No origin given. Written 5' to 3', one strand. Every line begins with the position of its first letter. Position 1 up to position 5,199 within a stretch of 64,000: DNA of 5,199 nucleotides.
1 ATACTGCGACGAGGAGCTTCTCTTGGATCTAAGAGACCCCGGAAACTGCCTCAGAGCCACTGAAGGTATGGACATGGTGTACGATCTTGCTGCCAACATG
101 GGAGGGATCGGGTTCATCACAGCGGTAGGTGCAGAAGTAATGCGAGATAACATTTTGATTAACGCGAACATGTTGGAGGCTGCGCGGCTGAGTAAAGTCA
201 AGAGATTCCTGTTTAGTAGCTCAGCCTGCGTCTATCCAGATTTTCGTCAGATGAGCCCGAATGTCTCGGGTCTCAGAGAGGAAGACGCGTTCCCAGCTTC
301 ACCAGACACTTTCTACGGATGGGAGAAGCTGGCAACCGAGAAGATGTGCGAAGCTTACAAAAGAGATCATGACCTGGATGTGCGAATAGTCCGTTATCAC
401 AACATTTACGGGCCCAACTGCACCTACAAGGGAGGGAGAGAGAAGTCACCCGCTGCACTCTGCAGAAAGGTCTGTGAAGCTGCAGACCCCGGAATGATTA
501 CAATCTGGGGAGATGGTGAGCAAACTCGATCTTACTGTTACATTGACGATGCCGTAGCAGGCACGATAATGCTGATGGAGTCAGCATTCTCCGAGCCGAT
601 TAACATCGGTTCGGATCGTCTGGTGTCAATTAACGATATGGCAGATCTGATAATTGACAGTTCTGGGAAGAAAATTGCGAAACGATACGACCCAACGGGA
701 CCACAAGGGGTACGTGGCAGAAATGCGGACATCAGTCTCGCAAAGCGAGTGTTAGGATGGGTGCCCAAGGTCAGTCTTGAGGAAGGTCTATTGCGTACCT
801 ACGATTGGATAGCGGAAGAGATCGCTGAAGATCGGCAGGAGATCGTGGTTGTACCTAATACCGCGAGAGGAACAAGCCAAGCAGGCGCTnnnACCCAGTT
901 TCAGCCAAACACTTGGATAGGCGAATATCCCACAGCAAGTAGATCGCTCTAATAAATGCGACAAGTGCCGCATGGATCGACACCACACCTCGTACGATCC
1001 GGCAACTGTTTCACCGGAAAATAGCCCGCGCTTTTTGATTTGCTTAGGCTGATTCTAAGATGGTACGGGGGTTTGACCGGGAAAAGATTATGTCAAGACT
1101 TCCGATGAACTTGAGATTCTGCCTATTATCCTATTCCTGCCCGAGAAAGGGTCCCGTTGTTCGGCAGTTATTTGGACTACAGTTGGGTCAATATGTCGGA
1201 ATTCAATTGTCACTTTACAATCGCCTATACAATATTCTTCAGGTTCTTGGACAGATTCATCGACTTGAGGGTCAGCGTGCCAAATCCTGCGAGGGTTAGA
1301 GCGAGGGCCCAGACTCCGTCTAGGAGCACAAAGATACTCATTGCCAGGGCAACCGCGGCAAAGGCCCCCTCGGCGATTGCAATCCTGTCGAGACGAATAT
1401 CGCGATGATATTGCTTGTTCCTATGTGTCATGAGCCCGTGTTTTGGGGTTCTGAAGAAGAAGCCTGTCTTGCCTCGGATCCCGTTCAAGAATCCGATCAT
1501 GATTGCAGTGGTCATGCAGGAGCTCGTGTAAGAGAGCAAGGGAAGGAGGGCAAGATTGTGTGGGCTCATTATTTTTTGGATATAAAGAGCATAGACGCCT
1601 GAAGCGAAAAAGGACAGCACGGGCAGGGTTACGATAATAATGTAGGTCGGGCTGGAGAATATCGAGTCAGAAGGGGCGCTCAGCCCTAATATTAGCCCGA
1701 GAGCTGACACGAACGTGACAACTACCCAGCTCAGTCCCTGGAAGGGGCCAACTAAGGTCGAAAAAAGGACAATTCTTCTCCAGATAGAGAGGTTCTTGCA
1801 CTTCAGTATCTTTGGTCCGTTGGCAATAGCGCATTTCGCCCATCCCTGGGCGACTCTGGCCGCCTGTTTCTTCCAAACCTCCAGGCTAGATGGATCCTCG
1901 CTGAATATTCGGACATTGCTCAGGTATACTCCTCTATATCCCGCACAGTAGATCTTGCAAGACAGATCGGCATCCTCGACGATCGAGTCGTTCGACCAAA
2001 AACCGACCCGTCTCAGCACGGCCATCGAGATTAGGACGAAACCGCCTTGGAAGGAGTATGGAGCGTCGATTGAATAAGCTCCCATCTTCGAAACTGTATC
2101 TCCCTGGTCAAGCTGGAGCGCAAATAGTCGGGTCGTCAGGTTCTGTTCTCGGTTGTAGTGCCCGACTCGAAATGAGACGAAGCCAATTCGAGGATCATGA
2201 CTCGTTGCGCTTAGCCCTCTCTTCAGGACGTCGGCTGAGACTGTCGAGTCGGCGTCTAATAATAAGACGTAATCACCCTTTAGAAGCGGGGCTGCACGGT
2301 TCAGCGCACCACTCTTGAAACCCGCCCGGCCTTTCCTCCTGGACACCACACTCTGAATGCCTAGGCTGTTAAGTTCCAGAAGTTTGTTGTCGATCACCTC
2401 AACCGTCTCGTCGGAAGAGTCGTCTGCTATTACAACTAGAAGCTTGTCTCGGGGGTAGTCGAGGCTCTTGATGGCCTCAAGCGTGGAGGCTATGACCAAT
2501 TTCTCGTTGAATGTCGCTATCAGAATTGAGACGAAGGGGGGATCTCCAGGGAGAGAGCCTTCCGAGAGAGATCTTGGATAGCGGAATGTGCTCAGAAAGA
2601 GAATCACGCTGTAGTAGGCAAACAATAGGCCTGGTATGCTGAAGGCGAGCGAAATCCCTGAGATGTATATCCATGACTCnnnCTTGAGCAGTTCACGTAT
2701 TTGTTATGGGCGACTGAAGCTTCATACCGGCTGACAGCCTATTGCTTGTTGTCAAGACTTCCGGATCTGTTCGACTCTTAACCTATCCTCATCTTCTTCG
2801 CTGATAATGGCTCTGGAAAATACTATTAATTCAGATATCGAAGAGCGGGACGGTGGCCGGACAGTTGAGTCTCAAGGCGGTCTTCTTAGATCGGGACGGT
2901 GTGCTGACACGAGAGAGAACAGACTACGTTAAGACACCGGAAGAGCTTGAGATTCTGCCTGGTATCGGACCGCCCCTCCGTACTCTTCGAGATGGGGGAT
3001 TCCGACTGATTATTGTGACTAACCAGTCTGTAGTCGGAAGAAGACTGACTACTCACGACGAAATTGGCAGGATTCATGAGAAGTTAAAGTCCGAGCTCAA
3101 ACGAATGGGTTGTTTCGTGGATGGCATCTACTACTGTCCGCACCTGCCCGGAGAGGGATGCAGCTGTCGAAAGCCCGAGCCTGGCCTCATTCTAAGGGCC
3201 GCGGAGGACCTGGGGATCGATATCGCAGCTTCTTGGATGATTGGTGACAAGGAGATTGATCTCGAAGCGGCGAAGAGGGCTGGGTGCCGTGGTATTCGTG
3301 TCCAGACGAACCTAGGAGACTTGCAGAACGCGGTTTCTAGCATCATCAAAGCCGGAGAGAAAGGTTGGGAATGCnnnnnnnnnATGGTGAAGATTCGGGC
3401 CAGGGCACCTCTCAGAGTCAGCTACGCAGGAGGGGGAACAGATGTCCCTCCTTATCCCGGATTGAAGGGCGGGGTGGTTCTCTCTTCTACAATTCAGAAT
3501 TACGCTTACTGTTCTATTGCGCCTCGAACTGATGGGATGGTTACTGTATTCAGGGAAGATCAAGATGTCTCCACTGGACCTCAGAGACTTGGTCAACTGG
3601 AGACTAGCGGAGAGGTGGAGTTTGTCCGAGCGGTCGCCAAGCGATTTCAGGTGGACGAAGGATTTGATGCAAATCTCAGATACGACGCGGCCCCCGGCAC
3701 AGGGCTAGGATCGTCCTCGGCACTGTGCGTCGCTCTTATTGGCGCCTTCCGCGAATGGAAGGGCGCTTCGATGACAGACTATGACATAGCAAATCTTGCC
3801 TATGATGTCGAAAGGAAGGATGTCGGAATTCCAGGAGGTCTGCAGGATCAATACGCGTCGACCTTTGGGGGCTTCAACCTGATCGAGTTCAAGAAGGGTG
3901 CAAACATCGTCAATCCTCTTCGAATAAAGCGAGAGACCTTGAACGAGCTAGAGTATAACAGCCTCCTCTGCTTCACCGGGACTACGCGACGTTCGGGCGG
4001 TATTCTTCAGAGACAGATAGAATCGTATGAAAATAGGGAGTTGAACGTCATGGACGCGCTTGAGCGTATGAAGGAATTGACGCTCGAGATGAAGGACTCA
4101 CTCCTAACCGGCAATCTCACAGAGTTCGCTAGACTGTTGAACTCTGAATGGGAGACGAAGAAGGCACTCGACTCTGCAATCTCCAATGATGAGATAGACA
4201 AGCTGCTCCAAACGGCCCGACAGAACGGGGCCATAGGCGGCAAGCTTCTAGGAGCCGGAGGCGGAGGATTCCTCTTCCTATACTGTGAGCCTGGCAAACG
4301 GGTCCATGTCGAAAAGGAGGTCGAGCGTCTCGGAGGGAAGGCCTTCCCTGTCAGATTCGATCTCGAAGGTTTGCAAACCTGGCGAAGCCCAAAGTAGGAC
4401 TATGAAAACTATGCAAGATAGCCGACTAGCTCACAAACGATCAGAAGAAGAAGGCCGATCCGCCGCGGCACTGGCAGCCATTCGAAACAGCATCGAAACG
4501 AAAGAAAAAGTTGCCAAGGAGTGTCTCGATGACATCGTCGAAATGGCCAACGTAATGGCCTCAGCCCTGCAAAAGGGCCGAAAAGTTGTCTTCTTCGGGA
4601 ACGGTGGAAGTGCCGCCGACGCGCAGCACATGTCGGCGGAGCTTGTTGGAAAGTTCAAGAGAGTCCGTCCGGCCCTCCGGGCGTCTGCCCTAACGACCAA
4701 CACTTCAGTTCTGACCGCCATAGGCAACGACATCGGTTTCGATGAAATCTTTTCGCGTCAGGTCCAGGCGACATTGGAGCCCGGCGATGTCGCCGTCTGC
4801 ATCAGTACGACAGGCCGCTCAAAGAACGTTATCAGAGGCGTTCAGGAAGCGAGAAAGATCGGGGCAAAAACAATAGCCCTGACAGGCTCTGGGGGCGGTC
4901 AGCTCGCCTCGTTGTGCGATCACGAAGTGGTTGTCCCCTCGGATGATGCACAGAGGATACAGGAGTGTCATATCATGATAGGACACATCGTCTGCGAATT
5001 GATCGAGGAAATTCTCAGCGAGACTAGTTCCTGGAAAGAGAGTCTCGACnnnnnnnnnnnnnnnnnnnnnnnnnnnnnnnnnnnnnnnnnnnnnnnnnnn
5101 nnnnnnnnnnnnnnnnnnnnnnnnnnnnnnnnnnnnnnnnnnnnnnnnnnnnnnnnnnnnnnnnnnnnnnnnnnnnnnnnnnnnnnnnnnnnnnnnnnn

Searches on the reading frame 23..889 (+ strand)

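Call 14: search_protein_families(library=pfam, max_evalue=0.001, proteins=[window:23-889:+])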
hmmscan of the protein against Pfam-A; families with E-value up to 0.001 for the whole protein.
window:23-889:+ (289 aa): 5 families
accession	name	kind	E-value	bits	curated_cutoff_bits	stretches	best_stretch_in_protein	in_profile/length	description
PF01370.27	Epimerase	-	6.8e-38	130.9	20.9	1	2-196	49-240/240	NAD dependent epimerase/dehydratase family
PF16363.11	GDP_Man_Dehyd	-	6.2e-22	78.9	27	1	2-256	60-329/332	GDP-mannose 4,6 dehydratase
PF07993.18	NAD_binding_4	-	1e-05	25.3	20.1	1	13-133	86-210/258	Male sterility protein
PF02719.21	Polysacc_synt_2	-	0.00026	20.7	20.2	0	2-67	62-128/293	Polysaccharide biosynthesis protein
PF13460.12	NAD_binding_10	-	0.00027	21.3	27.2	1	2-125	47-143/184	NAD(P)H-binding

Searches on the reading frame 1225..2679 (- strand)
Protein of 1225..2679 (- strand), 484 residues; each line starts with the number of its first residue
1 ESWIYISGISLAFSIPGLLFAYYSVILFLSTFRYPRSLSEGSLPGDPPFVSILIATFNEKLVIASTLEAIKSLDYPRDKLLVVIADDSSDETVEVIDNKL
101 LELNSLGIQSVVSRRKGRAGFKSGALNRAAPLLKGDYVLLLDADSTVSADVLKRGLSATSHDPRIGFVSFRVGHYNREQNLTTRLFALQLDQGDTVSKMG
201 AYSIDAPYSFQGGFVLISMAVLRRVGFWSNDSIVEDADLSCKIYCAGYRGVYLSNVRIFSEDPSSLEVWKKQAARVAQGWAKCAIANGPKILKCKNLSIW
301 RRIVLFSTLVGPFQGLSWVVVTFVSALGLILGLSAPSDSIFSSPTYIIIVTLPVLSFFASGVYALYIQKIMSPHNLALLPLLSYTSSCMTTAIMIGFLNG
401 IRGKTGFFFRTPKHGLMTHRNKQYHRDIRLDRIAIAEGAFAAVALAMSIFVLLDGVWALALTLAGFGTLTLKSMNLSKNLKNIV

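Call 14: search_protein_families(library=pfam, max_evalue=0.001, proteins=[window:1225-2679:-])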
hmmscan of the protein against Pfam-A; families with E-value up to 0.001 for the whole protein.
window:1225-2679:- (484 aa): 5 families
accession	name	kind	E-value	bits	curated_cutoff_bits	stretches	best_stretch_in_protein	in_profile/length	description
PF13632.12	Glyco_trans_2_3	-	5.7e-24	85.5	27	1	137-346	1-183/198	Glycosyl transferase family group 2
PF13641.12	Glyco_tranf_2_3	-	1.3e-20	74.8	27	1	47-276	1-227/230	Glycosyltransferase like family 2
PF00535.33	Glycos_transf_2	-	3.5e-17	63.3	23.3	1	51-207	1-144/168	Glycosyl transferase family 2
PF13506.12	Glyco_transf_21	-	0.00016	21.6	21.7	1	112-277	8-170/174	Glycosyl transferase family 21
PF13704.12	Glyco_tranf_2_4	-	0.00041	21.2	27.5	1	58-145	2-82/98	Glycosyl transferase family 2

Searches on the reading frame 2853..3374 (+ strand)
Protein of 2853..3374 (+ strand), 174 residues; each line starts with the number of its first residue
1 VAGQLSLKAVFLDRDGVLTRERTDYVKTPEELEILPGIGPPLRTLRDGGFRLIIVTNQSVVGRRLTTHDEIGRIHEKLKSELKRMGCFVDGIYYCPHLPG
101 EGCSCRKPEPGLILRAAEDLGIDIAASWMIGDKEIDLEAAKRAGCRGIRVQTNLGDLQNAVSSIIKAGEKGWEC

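Call 14: search_protein_families(library=pfam, max_evalue=0.001, proteins=[window:2853-3374:+])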
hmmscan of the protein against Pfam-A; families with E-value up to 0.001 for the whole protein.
window:2853-3374:+ (174 aa): 4 families
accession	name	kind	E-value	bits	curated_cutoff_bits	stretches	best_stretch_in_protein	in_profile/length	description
PF13242.12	Hydrolase_like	-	3.6e-13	49.7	22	1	105-154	2-52/75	HAD-hyrolase-like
PF00702.32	Hydrolase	-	4.7e-12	47.1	26.4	1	28-144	93-191/191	haloacid dehalogenase-like hydrolase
PF13419.12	HAD_2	-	1.6e-10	41.9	23.8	1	103-149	131-177/178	Haloacid dehalogenase-like hydrolase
PF08645.17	PNK3P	-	0.00053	20.2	22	1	27-132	22-125/161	Polynucleotide kinase 3 phosphatase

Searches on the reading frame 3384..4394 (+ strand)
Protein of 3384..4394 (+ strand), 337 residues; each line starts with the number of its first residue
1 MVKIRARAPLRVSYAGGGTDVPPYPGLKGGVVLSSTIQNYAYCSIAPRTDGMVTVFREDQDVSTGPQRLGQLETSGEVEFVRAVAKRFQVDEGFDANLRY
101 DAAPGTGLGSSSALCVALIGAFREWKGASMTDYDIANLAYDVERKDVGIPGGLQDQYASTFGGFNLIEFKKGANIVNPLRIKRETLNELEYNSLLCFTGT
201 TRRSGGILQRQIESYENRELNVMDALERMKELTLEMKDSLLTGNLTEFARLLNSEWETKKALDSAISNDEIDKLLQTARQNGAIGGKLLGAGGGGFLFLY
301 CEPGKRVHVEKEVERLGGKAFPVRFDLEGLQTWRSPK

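Call 14: search_protein_families(library=pfam, max_evalue=0.001, proteins=[window:3384-4394:+])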
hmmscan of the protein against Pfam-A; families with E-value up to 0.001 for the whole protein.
window:3384-4394:+ (337 aa): 2 families
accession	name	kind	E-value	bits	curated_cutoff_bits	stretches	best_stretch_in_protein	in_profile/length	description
PF00288.32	GHMP_kinases_N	-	8.4e-18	64.8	22.3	1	81-163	7-87/87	GHMP kinases N terminal domain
PF08544.19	GHMP_kinases_C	-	1.3e-11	45.2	21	1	237-313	2-79/85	GHMP kinases C terminal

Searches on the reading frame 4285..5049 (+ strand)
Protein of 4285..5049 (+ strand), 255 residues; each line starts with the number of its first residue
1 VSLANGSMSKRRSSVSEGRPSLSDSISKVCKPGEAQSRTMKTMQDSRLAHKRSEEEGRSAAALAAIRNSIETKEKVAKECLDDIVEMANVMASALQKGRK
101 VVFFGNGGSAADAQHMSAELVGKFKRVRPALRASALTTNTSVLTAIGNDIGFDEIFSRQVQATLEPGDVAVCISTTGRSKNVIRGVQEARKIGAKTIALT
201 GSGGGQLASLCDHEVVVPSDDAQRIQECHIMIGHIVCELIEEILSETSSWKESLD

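Call 14: search_protein_families(library=pfam, max_evalue=0.001, proteins=[window:4285-5049:+])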
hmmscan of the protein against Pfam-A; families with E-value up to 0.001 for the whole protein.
window:4285-5049:+ (255 aa): 2 families
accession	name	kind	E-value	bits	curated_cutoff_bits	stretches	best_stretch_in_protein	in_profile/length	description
PF13580.11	SIS_2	-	3.4e-29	102.1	27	1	69-201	6-138/138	SIS domain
PF01380.27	SIS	-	2.1e-11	44.2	25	1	155-221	42-108/131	SIS domain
